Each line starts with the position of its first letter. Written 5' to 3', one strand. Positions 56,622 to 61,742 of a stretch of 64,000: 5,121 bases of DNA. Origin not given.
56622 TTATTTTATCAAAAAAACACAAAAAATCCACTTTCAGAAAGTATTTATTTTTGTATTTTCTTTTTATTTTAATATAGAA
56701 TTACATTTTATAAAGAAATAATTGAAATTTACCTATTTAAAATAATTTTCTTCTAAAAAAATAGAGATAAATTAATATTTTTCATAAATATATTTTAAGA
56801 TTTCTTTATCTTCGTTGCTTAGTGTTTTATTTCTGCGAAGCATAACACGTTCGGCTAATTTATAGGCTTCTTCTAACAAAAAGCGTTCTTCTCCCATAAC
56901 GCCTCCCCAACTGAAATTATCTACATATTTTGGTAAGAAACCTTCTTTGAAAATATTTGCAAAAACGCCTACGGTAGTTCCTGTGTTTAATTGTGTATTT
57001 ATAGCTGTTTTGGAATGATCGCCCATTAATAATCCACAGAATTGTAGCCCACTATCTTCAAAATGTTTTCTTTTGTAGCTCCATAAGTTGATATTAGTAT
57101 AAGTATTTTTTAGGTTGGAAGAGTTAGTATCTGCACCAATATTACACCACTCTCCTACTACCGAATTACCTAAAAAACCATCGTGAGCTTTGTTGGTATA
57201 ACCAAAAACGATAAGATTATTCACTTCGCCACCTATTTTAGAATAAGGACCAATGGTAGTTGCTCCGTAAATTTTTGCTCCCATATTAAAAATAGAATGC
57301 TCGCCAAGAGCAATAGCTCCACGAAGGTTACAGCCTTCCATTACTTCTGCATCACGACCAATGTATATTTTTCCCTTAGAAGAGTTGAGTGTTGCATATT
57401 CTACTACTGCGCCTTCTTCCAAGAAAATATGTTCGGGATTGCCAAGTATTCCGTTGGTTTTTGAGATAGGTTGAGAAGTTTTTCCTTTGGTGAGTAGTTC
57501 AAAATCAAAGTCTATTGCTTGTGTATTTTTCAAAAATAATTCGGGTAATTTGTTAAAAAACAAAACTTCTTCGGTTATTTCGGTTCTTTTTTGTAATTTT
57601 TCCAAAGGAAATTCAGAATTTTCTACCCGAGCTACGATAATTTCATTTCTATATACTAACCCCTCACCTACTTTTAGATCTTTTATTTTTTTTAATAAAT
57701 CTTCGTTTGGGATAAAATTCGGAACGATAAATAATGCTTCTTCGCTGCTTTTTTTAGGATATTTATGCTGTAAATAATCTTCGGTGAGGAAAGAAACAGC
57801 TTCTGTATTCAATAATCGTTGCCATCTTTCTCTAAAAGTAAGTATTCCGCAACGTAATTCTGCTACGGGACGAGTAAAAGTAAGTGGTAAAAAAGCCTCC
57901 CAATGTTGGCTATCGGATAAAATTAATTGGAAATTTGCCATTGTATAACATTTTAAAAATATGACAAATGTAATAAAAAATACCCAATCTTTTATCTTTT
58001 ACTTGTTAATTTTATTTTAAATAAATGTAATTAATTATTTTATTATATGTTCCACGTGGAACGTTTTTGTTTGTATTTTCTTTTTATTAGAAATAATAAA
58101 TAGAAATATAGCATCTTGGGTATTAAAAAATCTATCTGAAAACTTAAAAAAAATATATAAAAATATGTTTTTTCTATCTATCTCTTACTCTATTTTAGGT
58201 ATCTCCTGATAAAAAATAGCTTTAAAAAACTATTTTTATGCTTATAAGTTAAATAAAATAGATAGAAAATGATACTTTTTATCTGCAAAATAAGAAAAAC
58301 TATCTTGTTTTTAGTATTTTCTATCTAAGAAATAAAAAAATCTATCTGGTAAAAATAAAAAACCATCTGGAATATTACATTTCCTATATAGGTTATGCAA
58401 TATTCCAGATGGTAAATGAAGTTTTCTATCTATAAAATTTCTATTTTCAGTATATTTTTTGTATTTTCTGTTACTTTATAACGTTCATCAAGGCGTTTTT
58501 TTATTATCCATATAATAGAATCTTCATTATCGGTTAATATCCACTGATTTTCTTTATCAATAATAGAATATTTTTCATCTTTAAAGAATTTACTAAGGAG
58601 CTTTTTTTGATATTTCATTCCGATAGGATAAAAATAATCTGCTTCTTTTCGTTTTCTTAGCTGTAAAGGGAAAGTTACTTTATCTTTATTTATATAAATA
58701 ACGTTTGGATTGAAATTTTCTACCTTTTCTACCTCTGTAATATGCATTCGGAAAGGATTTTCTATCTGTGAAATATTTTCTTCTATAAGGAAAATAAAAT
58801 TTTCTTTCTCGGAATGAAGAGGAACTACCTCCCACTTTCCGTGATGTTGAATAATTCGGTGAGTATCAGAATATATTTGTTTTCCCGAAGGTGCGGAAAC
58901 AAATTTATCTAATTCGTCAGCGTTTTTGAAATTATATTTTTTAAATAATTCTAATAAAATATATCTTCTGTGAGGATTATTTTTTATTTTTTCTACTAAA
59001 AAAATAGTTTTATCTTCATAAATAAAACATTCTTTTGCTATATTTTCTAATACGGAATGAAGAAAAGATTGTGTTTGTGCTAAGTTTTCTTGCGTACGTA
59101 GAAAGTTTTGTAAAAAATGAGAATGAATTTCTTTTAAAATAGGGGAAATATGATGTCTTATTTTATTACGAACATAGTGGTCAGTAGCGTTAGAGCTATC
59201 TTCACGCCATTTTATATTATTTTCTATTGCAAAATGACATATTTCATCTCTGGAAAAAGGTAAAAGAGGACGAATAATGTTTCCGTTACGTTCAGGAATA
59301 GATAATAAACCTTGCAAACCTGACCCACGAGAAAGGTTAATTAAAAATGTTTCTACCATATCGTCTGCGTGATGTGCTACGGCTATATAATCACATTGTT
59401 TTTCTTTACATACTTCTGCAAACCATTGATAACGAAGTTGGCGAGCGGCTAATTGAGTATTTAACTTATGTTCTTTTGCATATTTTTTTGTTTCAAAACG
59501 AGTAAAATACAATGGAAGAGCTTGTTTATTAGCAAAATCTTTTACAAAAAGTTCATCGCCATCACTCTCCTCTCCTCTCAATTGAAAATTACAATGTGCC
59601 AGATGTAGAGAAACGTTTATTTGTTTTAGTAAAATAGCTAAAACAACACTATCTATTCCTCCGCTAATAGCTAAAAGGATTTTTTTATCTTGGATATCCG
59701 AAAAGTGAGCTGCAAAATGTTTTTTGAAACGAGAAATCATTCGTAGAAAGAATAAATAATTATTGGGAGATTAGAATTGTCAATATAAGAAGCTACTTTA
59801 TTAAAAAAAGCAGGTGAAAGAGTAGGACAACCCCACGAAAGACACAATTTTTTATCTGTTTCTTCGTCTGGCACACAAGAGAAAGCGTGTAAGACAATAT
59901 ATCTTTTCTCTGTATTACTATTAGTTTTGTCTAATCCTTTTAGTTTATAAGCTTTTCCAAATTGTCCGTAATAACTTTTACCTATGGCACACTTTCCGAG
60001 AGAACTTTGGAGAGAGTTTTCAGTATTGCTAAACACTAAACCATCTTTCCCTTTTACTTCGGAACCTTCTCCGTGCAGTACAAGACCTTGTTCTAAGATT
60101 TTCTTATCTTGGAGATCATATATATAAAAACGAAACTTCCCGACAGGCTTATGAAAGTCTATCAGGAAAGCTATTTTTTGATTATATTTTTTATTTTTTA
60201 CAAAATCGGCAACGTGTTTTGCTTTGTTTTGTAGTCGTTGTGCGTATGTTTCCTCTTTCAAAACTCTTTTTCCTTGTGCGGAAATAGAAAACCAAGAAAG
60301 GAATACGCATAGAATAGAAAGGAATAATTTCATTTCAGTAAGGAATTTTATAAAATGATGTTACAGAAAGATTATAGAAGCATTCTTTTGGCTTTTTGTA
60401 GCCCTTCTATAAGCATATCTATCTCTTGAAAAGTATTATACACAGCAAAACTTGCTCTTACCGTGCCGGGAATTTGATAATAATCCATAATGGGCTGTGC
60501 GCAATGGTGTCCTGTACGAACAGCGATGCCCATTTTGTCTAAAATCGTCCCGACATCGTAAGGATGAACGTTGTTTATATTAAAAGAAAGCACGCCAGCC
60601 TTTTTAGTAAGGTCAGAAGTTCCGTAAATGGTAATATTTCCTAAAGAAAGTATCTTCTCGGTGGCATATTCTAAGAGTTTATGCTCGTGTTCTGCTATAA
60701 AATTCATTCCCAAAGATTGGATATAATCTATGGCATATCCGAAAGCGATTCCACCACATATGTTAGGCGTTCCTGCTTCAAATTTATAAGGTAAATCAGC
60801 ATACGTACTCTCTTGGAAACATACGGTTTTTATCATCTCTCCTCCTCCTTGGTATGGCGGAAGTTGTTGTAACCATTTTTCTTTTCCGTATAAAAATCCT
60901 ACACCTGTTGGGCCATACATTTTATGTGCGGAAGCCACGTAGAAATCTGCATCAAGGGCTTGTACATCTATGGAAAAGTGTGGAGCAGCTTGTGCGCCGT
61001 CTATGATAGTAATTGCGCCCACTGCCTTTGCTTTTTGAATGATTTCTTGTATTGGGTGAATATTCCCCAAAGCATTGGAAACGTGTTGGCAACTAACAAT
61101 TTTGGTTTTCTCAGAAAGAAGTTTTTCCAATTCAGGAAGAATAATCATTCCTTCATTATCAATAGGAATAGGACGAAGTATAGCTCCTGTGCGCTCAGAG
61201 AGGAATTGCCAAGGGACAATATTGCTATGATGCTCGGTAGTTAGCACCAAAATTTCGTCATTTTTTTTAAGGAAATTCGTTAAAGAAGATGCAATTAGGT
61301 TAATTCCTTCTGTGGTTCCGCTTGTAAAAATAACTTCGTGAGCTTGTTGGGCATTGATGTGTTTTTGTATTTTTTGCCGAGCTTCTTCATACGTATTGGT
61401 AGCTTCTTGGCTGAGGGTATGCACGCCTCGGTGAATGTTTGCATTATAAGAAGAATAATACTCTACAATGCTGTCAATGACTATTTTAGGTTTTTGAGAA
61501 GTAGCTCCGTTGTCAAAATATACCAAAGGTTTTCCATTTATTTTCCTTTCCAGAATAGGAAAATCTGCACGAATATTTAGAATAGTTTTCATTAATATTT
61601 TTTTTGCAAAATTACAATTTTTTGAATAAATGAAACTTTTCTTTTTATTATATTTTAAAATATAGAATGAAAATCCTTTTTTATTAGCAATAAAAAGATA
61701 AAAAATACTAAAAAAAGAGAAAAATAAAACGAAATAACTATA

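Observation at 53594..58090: Array of four co-directional genes separated by a modular intergenic repeat built on the perfect palindrome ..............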

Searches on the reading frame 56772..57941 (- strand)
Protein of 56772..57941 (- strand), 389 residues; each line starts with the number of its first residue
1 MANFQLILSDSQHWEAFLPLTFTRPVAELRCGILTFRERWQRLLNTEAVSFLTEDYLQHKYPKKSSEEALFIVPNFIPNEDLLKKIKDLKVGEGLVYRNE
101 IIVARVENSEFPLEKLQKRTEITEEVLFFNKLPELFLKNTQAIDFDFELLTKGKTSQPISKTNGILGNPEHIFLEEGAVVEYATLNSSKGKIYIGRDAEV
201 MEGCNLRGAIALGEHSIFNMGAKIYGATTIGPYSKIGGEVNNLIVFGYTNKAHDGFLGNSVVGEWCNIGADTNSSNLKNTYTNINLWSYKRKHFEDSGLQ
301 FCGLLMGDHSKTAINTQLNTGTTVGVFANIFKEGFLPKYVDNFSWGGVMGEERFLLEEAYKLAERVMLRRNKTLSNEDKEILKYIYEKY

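Call 8: search_protein_families(library=pfam, proteins=[window:56772-57941:-], max_evalue=0.01)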
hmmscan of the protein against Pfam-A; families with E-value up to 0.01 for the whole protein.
window:56772-57941:- (389 aa): 3 families
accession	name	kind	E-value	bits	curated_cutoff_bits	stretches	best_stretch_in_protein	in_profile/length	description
PF13562.11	NTP_transf_4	-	8.8e-46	156.2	27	1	6-154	1-152/153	Sugar nucleotidyl transferase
PF00132.30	Hexapep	-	8e-07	28.9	27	0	212-238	4-30/36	Bacterial transferase hexapeptide (six repeats)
PF25084.1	LbH_EIF2B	-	0.00073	20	54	0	190-240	2-51/105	EIF2B subunit epsilon LbH domain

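Call 29: find_homologous_proteins(query=window:56772-57941:-)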
Query window:56772-57941:- (389 aa): 8000 proteins with E <= 0.001 among 8000 candidates; the best 120 are listed.
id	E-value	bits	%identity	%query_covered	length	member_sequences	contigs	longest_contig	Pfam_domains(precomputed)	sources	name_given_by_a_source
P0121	3.7e-261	884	100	100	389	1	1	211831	PF00132.31,PF13562.12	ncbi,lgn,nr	ncbi:MAG: GlmU family protein [Capnocytophaga sp.]|nr:GlmU family protein [Capnocytophaga sp.]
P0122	1.5e-228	776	85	100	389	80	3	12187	PF00132.31,PF13562.12,PF25084.2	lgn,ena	-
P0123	5.3e-228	775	84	100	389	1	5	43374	PF00132.31,PF13562.12,PF25084.2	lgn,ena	-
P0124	7.5e-227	771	84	100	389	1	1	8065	PF00132.31,PF13562.12,PF25084.2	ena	-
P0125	4.2e-226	768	84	100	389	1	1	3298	PF00132.31,PF13562.12,PF25084.2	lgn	-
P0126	1.5e-192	658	85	85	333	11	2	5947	PF00132.31,PF13562.12,PF25084.2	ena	-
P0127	2.0e-182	625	68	99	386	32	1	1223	PF13562.12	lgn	-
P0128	9.5e-179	613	66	99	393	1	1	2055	PF13562.12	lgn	-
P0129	1.9e-178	612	67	98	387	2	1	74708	PF00132.31,PF13562.12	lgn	-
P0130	8.3e-178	609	66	99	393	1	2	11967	PF13562.12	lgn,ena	-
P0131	1.6e-177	608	66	99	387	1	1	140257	PF00132.31,PF13562.12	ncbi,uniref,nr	ncbi:GlmU family protein [Riemerella columbina]|uniref:GlmU family protein n=1 Tax=Riemerella columb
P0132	1.7e-177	608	66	99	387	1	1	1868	PF00132.31,PF13562.12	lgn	-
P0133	4.7e-177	607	66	99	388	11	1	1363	PF13562.12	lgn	-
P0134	6.7e-177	606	66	99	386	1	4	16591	PF13562.12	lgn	-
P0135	1.5e-176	605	66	99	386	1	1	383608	PF13562.12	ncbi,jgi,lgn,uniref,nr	ncbi:GlmU family protein [Soonwooa sp.]|uniref:GlmU family protein n=1 Tax=Soonwooa sp. TaxID=193859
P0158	3.4e-175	601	65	99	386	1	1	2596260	PF13562.12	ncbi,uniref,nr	ncbi:GlmU family protein [Chryseobacterium taklimakanense]|uniref:Glucose-1-phosphate thymidylyltran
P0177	1.7e-174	598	65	99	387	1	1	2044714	PF00132.31,PF13562.12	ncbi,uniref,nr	ncbi:GlmU family protein [Riemerella columbina]|uniref:GlmU family protein n=1 Tax=Riemerella columb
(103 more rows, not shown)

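Call 30: find_encoding_contigs(protein=P0123, flank=10000, max_places=3)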
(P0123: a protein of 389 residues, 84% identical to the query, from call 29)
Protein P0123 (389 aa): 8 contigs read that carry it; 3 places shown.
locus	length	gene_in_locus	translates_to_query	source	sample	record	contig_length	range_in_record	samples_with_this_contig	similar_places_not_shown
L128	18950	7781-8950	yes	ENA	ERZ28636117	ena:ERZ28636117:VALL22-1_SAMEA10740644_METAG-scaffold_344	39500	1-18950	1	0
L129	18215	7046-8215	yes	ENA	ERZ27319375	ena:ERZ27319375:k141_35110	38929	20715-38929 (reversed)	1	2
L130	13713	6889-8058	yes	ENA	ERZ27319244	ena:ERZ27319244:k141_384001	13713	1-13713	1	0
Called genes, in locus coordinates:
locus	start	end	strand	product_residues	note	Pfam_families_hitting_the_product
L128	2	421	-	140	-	?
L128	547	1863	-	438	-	PF04087:DUF389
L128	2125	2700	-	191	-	PF01553:Acyltransferase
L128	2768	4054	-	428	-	PF00202:Aminotran_3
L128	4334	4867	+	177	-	PF00989:PAS (weak), PF13426:PAS_9 (weak), PF08447:PAS_3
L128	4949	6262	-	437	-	PF03553:Na_H_antiporter, PF13726:Na_H_antiport_2 (weak)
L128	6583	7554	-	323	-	PF04041:Glyco_hydro_130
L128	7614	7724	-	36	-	-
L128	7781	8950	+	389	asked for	PF13562:NTP_transf_4, PF00132:Hexapep (faint), PF25084:LbH_EIF2B (faint)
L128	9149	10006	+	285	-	-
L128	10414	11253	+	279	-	PF13489:Methyltransf_23, PF13847:Methyltransf_31 (weak), PF08241:Methyltransf_11, PF08242:Methyltransf_12, PF13649:Methyltransf_25 (weak)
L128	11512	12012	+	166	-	PF03938:OmpH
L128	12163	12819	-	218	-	PF01810:LysE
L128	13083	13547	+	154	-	-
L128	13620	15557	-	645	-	PF08206:OB_RNB, PF17849:OB_Dis3, PF17876:CSD2, PF00773:RNB, PF00575:S1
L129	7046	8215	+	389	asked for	PF13562:NTP_transf_4, PF00132:Hexapep (faint), PF25084:LbH_EIF2B (faint)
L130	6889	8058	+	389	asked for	PF13562:NTP_transf_4, PF00132:Hexapep (faint), PF25084:LbH_EIF2B (faint)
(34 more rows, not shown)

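Call 31: find_encoding_contigs(protein=P0177, flank=10000, max_places=1)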
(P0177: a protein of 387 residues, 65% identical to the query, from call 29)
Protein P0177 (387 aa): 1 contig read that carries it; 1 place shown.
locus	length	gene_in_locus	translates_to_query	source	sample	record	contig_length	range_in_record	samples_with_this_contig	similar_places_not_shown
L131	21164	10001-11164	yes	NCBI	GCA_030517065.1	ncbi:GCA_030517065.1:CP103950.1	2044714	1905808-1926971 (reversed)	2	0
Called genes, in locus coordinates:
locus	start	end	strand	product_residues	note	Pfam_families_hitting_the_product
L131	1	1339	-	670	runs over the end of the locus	PF00890:FAD_binding_2, PF01266:DAO (faint), PF03486:HI0933_like (faint), PF02910:Succ_DH_flav_C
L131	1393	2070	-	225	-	PF01127:Sdh_cyt (faint)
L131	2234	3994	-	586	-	PF13567:DUF4131, PF03772:Competence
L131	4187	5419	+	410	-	PF01979:Amidohydro_1, PF07969:Amidohydro_3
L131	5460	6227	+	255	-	PF00378:ECH_1, PF16113:ECH_2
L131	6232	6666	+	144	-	PF00383:dCMP_cyt_deam_1, PF14437:MafB19-deam, PF14439:Bd3614-deam (weak)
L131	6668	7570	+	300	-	PF02899:Phage_int_SAM_1, PF00589:Phage_integrase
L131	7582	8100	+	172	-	PF00293:NUDIX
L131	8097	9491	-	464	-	-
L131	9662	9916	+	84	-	PF01197:Ribosomal_L31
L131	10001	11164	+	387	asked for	PF13562:NTP_transf_4, PF00132:Hexapep (faint)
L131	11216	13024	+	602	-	PF01541:GIY-YIG, PF27096:UvrC_M, PF22920:UvrC_RNaseH, PF08459:UvrC_RNaseH_dom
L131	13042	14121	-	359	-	-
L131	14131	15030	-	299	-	PF00892:EamA, PF03151:TPT (faint), PF00892:EamA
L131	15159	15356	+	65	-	PF01165:Ribosomal_S21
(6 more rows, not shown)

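Call 32: find_encoding_contigs(protein=P0158, flank=10000, max_places=1)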
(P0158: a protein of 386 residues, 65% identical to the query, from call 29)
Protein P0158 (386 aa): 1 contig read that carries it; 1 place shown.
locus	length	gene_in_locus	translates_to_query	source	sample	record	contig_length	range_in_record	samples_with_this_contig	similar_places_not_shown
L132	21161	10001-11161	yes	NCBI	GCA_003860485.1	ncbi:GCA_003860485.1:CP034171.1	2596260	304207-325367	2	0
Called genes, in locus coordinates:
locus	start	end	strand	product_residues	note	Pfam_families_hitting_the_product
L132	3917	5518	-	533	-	PF08479:POTRA_2 (weak)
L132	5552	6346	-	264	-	PF00106:adh_short, PF01370:Epimerase, PF08659:KR, PF13561:adh_short_C2, PF08643:DUF1776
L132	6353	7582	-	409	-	PF00275:EPSP_synthase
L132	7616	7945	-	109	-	PF03819:MazG, PF12643:MazG-like (weak)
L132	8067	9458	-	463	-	-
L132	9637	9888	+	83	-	PF01197:Ribosomal_L31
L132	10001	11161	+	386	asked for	PF13562:NTP_transf_4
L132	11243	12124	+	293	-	PF01609:DDE_Tnp_1, PF13612:DDE_Tnp_1_3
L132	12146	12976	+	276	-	PF09697:Porph_ging (weak)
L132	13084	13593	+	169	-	PF04542:Sigma70_r2, PF08281:Sigma70_r4_2, PF04545:Sigma70_r4 (weak)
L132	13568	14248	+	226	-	-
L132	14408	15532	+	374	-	PF14060:DUF4252, PF10988:DUF2807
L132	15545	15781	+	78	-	-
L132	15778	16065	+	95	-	PF14060:DUF4252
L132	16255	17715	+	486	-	PF00478:IMPDH, PF03060:NMO (faint), PF00571:CBS, PF01070:FMN_dh (weak)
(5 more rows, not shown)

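Call 53: search_protein_families(library=ncbifam, proteins=[window:56772-57941:-], max_evalue=0.01)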
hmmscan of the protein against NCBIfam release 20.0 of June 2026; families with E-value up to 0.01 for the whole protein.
window:56772-57941:- (389 aa): 7 families
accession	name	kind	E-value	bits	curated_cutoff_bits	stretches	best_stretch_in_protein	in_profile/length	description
TIGR03991.1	alt_bact_glmU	hypoth_equivalog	9.2e-124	413.7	225.3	1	5-386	2-394/394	UDP-N-acetylglucosamine diphosphorylase/glucosamine-1-phosphate N-acetyltransferase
TIGR03992.1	Arch_glmU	subfamily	1.7e-20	73.3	292.1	1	177-329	237-386/393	bifunctional sugar-1-phosphate nucleotidylyltransferase/acetyltransferase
NF041173.1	Sug_nt_acttase_Thmprot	equivalog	2.4e-15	56.4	600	1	189-333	246-390/405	bifunctional sugar-1-phosphate nucleotidylyltransferase/acetyltransferase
TIGR01852.1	lipid_A_lpxA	equivalog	0.0017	17.7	231.05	1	171-240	82-150/254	acyl-ACP--UDP-N-acetylglucosamine O-acyltransferase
NF010940.0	PRK14360.1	equivalog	0.0034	16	602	1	221-277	325-383/452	bifunctional UDP-N-acetylglucosamine diphosphorylase/glucosamine-1-phosphate N-acetyltransferase GlmU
NF052502.1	man1P_GTase_Rv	exception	0.0042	16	440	1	180-284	235-340/352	mannose-1-phosphate guanylyltransferase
TIGR01173.1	glmU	equivalog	0.0077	15.1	366.85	0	228-276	333-383/452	bifunctional UDP-N-acetylglucosamine diphosphorylase/glucosamine-1-phosphate N-acetyltransferase GlmU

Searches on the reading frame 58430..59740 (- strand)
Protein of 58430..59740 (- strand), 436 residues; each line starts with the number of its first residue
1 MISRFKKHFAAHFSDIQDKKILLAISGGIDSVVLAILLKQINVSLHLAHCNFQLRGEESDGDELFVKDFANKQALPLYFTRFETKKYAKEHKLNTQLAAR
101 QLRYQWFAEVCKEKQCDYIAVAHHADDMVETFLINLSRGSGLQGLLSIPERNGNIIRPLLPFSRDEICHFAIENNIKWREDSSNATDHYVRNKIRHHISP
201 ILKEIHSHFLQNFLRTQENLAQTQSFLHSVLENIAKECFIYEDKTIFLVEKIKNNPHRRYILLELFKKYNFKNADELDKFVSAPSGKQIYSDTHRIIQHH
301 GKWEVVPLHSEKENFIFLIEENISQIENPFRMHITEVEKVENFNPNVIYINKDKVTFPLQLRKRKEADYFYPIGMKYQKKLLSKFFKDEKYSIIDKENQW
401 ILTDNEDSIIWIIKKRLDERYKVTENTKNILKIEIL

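Call 8: search_protein_families(library=pfam, proteins=[window:58430-59740:-], max_evalue=0.01)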
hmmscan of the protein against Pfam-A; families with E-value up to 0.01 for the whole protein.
window:58430-59740:- (436 aa): 2 families
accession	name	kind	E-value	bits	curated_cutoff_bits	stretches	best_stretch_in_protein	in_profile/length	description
PF01171.26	ATP_bind_3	-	3.9e-53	180.3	27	1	20-196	1-181/182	PP-loop family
PF00733.27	Asn_synthase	-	0.0078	16.3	21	0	17-68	16-65/354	Asparagine synthase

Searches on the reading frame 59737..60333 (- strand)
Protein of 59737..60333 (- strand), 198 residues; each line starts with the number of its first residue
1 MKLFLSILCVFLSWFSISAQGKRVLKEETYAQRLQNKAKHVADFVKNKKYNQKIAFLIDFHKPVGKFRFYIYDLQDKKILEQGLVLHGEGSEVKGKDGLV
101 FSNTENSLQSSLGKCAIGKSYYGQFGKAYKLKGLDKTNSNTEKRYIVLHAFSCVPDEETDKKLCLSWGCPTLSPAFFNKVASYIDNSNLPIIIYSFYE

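Call 8: search_protein_families(library=pfam, proteins=[window:59737-60333:-], max_evalue=0.01)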
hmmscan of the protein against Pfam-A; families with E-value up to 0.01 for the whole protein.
window:59737-60333:- (198 aa): 1 family
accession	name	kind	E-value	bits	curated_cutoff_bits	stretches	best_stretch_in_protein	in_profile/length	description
PF13645.11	YkuD_2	-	2.1e-38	131.9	27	1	32-189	8-165/169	L,D-transpeptidase catalytic domain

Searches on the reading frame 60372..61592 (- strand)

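Call 8: search_protein_families(library=pfam, proteins=[window:60372-61592:-], max_evalue=0.01)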
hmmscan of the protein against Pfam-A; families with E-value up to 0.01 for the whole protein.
window:60372-61592:- (406 aa): 4 families
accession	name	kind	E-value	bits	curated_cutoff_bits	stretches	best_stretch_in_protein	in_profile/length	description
PF00266.25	Aminotran_5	-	2.4e-150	501.1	21.5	1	24-394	1-371/371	Aminotransferase class-V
PF01053.26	Cys_Met_Meta_PP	-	7.5e-09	35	27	1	72-224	54-198/381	Cys/Met metabolism PLP-dependent enzyme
PF00155.27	Aminotran_1_2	-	1.1e-08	35.1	19.7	1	66-244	42-241/361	Aminotransferase class I and II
PF01212.27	Beta_elim_lyase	-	0.0016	18.2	27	1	67-253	33-215/288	Beta-eliminating lyase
